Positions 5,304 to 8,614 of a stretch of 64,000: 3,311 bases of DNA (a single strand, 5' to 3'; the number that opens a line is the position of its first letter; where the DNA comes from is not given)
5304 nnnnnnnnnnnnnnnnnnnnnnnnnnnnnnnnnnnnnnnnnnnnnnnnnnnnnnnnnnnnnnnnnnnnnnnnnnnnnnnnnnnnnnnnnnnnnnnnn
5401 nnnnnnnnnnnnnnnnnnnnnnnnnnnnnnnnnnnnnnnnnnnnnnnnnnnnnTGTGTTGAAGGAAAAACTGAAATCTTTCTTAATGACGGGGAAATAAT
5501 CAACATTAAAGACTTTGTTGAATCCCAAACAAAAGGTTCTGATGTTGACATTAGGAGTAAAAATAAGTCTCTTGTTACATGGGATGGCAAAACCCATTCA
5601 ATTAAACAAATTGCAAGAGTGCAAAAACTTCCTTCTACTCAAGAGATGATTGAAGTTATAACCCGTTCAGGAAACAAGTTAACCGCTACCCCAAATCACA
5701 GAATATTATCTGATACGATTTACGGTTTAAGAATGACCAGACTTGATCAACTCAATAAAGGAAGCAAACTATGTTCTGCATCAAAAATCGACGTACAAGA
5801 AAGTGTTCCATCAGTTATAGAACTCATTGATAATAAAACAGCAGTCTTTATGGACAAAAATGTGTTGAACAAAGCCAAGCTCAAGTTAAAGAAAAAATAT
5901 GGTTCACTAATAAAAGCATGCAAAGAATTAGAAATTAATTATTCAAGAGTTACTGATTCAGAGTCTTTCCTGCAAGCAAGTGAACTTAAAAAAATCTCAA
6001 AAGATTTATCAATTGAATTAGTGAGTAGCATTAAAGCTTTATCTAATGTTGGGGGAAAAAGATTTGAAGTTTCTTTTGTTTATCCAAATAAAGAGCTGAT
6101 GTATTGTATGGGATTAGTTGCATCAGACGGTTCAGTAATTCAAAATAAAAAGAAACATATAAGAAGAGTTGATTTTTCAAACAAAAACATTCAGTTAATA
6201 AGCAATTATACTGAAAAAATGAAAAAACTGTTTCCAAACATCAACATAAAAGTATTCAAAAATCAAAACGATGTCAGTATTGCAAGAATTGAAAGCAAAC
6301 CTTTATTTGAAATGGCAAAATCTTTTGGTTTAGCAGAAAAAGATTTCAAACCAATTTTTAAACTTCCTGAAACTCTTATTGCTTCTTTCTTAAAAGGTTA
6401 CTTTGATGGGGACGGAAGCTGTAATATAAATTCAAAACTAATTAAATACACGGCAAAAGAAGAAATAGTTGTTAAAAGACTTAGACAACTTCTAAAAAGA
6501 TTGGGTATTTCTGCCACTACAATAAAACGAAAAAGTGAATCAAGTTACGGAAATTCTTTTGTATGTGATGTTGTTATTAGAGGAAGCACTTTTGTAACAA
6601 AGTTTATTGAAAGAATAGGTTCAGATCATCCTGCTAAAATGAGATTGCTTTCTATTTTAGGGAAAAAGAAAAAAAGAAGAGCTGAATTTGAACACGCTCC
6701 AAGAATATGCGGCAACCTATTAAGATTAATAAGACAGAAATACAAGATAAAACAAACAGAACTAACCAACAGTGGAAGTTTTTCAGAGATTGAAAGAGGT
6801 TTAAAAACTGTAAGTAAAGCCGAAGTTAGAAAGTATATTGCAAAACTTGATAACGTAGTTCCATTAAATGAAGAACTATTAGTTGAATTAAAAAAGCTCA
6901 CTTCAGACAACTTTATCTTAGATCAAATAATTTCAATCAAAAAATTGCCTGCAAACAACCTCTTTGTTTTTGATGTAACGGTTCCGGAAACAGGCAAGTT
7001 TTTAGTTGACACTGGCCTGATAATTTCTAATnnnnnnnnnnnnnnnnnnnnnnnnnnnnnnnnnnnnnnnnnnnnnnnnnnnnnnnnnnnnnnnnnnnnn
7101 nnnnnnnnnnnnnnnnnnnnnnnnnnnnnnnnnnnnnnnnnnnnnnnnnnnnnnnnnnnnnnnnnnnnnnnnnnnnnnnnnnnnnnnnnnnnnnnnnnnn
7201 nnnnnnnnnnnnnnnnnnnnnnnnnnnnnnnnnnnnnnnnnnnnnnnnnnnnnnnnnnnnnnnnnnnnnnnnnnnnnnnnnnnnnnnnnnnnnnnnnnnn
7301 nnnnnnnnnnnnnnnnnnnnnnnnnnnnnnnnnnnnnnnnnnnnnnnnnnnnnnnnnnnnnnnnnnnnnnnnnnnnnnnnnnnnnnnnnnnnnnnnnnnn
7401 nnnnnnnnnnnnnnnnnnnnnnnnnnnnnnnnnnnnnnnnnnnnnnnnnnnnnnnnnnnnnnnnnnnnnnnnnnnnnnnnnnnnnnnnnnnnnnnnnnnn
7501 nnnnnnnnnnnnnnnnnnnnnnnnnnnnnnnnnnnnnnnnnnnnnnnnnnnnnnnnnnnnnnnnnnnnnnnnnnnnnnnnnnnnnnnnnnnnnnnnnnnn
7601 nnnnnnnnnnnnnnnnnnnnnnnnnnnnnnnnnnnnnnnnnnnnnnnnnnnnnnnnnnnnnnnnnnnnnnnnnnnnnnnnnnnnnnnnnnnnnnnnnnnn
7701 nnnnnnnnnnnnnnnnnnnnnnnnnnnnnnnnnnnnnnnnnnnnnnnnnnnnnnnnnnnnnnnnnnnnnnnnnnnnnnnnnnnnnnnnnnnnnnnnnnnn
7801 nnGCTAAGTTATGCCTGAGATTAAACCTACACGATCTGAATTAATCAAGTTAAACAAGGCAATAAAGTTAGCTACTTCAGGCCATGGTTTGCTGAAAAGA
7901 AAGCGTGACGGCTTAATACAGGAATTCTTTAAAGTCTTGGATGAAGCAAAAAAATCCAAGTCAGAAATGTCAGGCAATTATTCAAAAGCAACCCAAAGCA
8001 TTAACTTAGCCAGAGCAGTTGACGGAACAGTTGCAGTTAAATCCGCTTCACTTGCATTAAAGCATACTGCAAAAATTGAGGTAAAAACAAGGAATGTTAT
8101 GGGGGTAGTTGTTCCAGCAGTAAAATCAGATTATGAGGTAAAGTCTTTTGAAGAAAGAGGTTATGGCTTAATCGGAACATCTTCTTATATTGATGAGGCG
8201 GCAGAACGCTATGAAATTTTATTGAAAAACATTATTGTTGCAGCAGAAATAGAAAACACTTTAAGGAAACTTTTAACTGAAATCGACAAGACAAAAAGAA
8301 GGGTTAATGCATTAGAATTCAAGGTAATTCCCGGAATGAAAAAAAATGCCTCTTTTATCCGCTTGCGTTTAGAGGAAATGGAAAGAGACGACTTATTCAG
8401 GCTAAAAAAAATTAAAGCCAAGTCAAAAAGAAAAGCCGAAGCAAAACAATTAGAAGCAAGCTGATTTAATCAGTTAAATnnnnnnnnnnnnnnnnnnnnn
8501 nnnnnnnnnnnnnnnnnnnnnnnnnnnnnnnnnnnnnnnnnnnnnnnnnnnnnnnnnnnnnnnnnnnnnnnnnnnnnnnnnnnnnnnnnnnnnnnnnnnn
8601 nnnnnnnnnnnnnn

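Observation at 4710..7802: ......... inteins in both atpB and radA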

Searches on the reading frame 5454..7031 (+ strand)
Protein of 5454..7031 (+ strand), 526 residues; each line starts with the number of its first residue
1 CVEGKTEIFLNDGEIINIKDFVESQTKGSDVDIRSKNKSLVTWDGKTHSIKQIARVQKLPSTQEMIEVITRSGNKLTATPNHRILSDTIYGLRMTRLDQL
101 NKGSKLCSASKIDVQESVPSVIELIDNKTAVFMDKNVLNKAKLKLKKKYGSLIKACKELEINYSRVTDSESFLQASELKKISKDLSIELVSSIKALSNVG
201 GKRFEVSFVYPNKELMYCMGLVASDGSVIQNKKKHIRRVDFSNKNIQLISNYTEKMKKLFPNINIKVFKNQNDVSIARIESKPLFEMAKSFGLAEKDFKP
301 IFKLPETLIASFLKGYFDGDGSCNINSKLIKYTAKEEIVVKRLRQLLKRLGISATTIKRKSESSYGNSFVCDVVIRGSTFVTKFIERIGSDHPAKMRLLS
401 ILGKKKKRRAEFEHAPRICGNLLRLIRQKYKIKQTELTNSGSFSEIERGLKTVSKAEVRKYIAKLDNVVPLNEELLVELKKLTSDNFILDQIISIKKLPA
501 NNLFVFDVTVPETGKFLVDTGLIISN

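Call 12: find_homologous_proteins(query=window:5454-7031:+)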
Query seq(526 aa) (526 aa): 28 proteins with E <= 0.001 among 8000 candidates.
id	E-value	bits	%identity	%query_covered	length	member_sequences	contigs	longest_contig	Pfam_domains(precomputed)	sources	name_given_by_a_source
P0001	6.9e-70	254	34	100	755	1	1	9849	PF00881.30,PF14512.12,PF14528.12,PF14890.12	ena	-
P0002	6.4e-69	251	32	100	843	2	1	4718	PF00006.32,PF22919.2,PF14528.12,PF14890.12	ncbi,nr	ncbi:MAG TPA: V-type ATP synthase subunit B, partial [Nitrososphaerales archaeon]|nr:V-type ATP synt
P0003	8.2e-68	247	36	84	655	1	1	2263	PF00006.32,PF22919.2,PF14528.12,PF14890.12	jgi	jgi:V/A-type H+-transporting ATPase subunit B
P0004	2.0e-65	240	30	100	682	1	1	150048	PF14528.12,PF01058.30,PF14890.12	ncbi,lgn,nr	ncbi:MAG: NADH-quinone oxidoreductase subunit NuoB [Candidatus Aenigmarchaeota archaeon]|nr:NADH-qui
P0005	6.7e-60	221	30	100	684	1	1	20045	PF14528.12,PF01058.30,PF14890.12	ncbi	-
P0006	5.3e-59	218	31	100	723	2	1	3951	PF01314.24,PF14528.12,PF14527.12,PF14890.12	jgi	jgi:intein/homing endonuclease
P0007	5.8e-56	208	31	100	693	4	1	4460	PF14528.12,PF01058.30,PF14890.12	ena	-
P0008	2.4e-50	190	31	100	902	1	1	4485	PF01855.25,PF17147.10,PF14528.12,PF14890.12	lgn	-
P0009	1.1e-49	188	31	100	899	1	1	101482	PF01855.25,PF17147.10,PF14528.12,PF14890.12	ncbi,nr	ncbi:MAG: hypothetical protein ISS36_00585 [Candidatus Aenigmarchaeota archaeon]|nr:hypothetical pro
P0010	1.3e-48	184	30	100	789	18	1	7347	PF01509.24,PF01472.27,PF16198.11,PF14528.12,PF21238.3,PF14890.12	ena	-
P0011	2.0e-47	180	28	100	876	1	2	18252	PF02775.27,PF14528.12,PF14890.12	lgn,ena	-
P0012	1.9e-44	170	29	100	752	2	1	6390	PF01509.24,PF01472.27,PF16198.11,PF14528.12,PF21238.3,PF14890.12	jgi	-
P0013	1.3e-43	168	29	100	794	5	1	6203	PF01509.24,PF01472.27,PF16198.11,PF14528.12,PF21238.3,PF14890.12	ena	-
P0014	2.1e-43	167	28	100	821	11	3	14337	PF01509.24,PF01472.27,PF16198.11,PF14528.12,PF21238.3,PF14890.12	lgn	-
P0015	1.1e-41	161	27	100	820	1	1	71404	PF01509.24,PF01472.27,PF16198.11,PF14528.12,PF21238.3,PF14890.12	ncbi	-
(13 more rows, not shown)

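Call 28: search_solved_structures(query=window:5454-7031:+, show_alignments=2, max_evalue=1)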
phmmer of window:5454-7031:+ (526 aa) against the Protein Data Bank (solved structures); distinct sequences matched with E-value up to 1: 13.
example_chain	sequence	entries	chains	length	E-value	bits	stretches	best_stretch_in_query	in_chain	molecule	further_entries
2cw7_A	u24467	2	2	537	4e-06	29.2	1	250-358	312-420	Endonuclease PI-PkoII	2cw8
7qss_A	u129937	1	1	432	2.1e-05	26.8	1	237-361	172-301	V-type ATP synthase alpha chain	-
7qsu_A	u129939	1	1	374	2.6e-05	26.5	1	237-362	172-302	V-ATPase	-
5o9i_A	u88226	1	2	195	0.0022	20.1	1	476-521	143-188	Transcription initiation factor IIB,Transcription initiation factor IIB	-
2lqm_A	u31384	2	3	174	0.012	17.7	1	403-526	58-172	Pho radA intein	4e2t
7qst_A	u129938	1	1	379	0.051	15.6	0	44-115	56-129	V-type ATP synthase subunit A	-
4o1s_A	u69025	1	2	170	0.055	15.5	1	2-109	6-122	V-type ATP synthase alpha chain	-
5o9j_A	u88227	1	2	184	0.063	15.3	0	478-521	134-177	Transcription initiation factor IIB,Transcription initiation factor IIB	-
1mi8_A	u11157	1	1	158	0.1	14.6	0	450-519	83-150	DnaB intein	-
6rpq_A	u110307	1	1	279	0.11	14.5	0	485-524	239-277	Ubiquitin-like protein SMT3,1108aa long hypothetical cell division control protein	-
6frh_A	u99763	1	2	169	0.35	12.9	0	449-519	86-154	Replicative DNA helicase,Replicative DNA helicase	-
4e2u_A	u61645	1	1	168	0.35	12.9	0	491-526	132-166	Pho radA intein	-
6frg_A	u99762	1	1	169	0.35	12.8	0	450-519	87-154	Replicative DNA helicase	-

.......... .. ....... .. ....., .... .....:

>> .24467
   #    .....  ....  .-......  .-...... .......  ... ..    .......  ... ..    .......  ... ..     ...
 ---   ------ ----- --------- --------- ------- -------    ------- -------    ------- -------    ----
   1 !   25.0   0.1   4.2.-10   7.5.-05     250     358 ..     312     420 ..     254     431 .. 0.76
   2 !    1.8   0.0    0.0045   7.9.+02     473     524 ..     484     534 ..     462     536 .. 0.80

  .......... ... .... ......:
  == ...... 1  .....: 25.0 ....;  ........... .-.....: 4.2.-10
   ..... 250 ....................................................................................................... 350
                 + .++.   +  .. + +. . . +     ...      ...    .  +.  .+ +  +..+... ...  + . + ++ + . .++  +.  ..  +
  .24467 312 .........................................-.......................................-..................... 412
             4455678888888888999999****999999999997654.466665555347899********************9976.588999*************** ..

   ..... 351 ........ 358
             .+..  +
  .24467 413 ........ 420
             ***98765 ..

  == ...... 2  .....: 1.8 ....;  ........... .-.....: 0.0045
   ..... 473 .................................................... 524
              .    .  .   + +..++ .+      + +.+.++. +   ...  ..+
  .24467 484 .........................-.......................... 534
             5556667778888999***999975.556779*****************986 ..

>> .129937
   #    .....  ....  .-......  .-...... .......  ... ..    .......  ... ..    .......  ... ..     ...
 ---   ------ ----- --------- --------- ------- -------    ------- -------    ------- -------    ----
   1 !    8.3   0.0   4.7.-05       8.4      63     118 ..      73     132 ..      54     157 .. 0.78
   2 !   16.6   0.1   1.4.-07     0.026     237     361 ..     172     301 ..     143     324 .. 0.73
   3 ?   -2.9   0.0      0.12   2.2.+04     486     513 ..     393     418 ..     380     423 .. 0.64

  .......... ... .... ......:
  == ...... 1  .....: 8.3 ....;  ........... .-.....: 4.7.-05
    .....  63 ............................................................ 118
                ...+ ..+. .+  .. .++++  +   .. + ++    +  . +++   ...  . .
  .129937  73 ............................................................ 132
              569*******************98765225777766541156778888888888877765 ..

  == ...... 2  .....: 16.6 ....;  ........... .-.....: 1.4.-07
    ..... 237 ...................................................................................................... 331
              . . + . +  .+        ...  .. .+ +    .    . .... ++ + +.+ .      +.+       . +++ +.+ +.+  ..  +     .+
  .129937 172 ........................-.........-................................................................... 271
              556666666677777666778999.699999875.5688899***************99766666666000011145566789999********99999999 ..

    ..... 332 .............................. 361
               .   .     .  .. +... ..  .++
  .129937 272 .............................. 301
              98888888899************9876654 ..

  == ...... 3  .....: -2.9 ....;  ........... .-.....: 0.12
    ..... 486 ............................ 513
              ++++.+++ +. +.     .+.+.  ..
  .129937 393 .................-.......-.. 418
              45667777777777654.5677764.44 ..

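Call 57: find_related_loci(query=window:5454-7031:+, collection=metagenome_contigs, flank=4000)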
Query window:5454-7031:+ (526 aa) in metagenome_contigs; peptide patterns used: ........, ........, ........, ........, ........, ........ (x = any residue, [..] = any of these).
257 stretches matched a pattern; 3 encode a relative of the query (tblastn E <= 1e-3); 3 distinct loci.
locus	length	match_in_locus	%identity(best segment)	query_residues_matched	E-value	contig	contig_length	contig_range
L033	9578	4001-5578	83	1-526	0e+0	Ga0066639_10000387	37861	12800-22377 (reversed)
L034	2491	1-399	90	394-526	2e-72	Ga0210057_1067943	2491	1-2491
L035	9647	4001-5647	24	1-526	3e-18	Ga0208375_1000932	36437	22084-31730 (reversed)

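Call 74: predict_structure(alignment_id=A2)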
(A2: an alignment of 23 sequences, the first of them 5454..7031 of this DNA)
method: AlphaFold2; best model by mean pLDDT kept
length: 526 residues; sequences in the alignment: 23
mean_pLDDT: 91.8   pTM: 0.92
mean pLDDT of the five models: 91.8, 91.4, 91.3, 90.5, 90.3
residues with pLDDT >= 90: 416; 70-90: 86; 50-70: 24; < 50: 0
segments of 3 or more residues with pLDDT < 50: none
pLDDT, mean of each block of 10 residues (from residue 1): 94 94 79 68 83 90 95 95 94 95 95 94 94 91 95 95 83 91 92 87 91 98 95 88 95 97 95 95 95 96 98 97 92 94 97 93 75 93 96 94 74 91 96 93 90 92 95 94 93 96 91 89 93
secondary structure, 60 per line:
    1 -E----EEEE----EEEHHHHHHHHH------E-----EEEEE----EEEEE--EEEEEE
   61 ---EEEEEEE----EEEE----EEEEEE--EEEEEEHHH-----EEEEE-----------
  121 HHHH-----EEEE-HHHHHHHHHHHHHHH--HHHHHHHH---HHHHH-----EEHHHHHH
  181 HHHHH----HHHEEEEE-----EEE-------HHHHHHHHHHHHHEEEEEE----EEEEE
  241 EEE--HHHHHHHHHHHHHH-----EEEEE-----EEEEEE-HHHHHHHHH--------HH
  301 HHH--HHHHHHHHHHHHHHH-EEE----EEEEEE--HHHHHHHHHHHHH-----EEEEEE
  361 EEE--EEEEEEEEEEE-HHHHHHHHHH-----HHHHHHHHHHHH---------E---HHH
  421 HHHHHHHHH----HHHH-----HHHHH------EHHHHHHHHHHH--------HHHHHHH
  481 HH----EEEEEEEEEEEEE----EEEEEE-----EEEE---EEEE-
elements in order: E7-10 E15-17 H18-26 E39-43 E48-52 E55-60 E64-70 E75-78 E83-88 E91-96 E105-109 H121-124 E130-133 H135-149 H152-159 H163-167 H175-185 E193-197 E203-205 H213-225 E226-231 E236-243 H246-259 E265-269 E275-280 H282-290 H299-303 H306-320 E322-324 E329-334 H337-349 E355-363 E366-376 H378-387 H393-404 H418-429 H434-437 H443-447 H455-465 H474-482 E487-499 E504-509 E515-518 E522-525

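Call 76: fold_search(model_id=the predicted structure, library=pdb)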
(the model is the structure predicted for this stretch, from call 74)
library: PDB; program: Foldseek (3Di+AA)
matches with E <= 10: 532; with E <= 0.001: 99
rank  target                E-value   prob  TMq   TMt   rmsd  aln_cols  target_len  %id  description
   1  7qss                  1.4e-21  1.00  0.65  0.78   4.9       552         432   18  Crystal structure of homing endonuclease-associated TliVMA intein (C1A) (released 2022-03-30)
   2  2cw7                  3.9e-20  1.00  0.66  0.65   6.7       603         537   15  Crystal structure of intein homing endonuclease II (released 2006-04-18)
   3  1dq3                  1.8e-19  1.00  0.58  0.66   6.5       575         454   14  CRYSTAL STRUCTURE OF AN ARCHAEAL INTEIN-ENCODED HOMING ENDONUCLEASE PI-PFUI (released 2000-07-05)
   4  7qsu                  7.2e-19  1.00  0.56  0.78   6.1       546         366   16  Crystal structure of homing endonuclease-associated TliVMA intein (C1A, d333-339) (released 2022-03-30)
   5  7qst                  8.3e-16  1.00  0.52  0.73   5.6       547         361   15  Crystal structure of homing endonuclease-associated PhoVMA intein (C1A) (released 2022-03-30)
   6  1vde_B                1.3e-09  1.00  0.41  0.49  23.4       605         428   10  PI-SCEI, A HOMING ENDONUCLEASE WITH PROTEIN SPLICING ACTIVITY (released 1998-04-08)
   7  1vde_A                3.3e-09  1.00  0.42  0.49  23.4       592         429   12  PI-SCEI, A HOMING ENDONUCLEASE WITH PROTEIN SPLICING ACTIVITY (released 1998-04-08)
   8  1um2_B                6.1e-09  1.00  0.40  0.49  24.1       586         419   12  Crystal Structure of the Vma1-Derived Endonuclease with the Ligated Extein Segment (released 2004-09-22)
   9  1ef0_A                7.4e-09  1.00  0.39  0.47  22.3       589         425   11  CRYSTAL STRUCTURE OF PI-SCEI MINIPRECURSOR (released 2000-06-07)
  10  1lws_A                7.4e-09  1.00  0.39  0.47  24.0       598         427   12  Crystal structure of the intein homing endonuclease PI-SceI bound to its recognition sequence (released 2002-09-27)
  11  1jva_B                7.8e-09  1.00  0.41  0.49  24.4       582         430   11  CRYSTAL STRUCTURE OF THE VMA1-DERIVED ENDONUCLEASE BEARING THE N AND C EXTEIN PROPEPTIDES (released 2002-08-29)
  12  1lwt_A                9.8e-09  1.00  0.37  0.42  25.3       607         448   11  Crystal structure of the intein homing endonuclease PI-SceI bound to its substrate DNA (Ca2+ free) (released 2002-09-27)
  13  1dfa                  7.3e-08  1.00  0.40  0.50  23.7       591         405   10  CRYSTAL STRUCTURE OF PI-SCEI IN C2 SPACE GROUP (released 1999-12-08)
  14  1um2_A                1.4e-07  1.00  0.39  0.48  24.0       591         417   12  Crystal Structure of the Vma1-Derived Endonuclease with the Ligated Extein Segment (released 2004-09-22)
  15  4d6o_G                7.2e-07  1.00  0.28  0.75   3.8       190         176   19  THE CRYSTAL STRUCTURE OF I-DMOI IN COMPLEX WITH ITS TARGET DNA AT 1H INCUBATION IN 5MM MG (STATE 2) (released 2014-12-17)
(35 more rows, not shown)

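Call 79: find_related_loci(query=A2, collection=viral_contigs, flank=3000)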
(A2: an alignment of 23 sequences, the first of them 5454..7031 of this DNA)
Query A2 (526 aa) in viral_contigs; peptide patterns used: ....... (x = any residue, [..] = any of these).
600 stretches matched a pattern (row limit reached: there are more); 159 encode a relative of the query (tblastn E <= 1e-3); the best 80 are kept; 80 distinct loci.
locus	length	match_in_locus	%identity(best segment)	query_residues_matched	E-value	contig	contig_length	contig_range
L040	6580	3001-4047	24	171-526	7e-14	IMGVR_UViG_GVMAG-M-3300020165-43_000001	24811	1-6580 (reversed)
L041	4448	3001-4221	23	41-526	3e-13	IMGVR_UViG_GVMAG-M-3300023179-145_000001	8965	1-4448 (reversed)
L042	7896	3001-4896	23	301-526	5e-12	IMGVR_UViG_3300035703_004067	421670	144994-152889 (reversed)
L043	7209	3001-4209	23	44-526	9e-12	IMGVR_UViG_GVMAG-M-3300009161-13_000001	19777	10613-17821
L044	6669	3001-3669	27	302-526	1e-11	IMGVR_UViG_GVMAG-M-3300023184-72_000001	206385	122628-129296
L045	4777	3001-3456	30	200-356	2e-11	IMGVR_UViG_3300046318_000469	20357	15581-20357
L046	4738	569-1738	24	49-526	2e-11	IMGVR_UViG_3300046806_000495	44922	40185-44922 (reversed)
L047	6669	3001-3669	25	301-526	3e-11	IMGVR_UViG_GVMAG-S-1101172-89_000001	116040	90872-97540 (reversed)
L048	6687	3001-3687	25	301-526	3e-11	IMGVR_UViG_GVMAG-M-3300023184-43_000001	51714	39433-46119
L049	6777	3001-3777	23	278-526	6e-11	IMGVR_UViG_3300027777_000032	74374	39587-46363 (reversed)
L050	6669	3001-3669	27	302-526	6e-11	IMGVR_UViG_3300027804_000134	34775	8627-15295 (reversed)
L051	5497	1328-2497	23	49-526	3e-10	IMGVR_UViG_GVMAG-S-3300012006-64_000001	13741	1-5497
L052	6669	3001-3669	27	302-526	4e-10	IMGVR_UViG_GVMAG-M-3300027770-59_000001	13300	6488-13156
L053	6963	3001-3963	22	212-526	4e-10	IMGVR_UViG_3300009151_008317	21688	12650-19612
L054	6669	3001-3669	26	302-526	5e-10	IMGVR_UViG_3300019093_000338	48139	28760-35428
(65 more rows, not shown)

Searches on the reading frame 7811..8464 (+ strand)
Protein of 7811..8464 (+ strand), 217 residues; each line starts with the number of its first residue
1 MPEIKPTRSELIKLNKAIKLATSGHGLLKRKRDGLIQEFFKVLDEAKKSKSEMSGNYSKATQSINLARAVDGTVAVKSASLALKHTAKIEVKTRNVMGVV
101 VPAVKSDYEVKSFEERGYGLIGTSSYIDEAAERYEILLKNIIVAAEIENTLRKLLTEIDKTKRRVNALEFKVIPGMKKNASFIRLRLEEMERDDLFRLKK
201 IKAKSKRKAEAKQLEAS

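Call 7: search_protein_families(library=pfam, proteins=[window:7811-8464:+], max_evalue=0.01)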
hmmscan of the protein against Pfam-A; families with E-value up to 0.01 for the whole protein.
window:7811-8464:+ (217 aa): 1 family
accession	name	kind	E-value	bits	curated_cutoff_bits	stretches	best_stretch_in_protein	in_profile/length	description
PF01813.22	ATP-synt_D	-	2.6e-59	200.8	25.7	1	10-203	1-196/196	ATP synthase subunit D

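Call 46: find_encoding_contigs(protein=window:7811-8464:+, flank=10000, max_places=4)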
Protein window:7811-8464:+ (217 aa): no gene with exactly this product is on record in the collection.
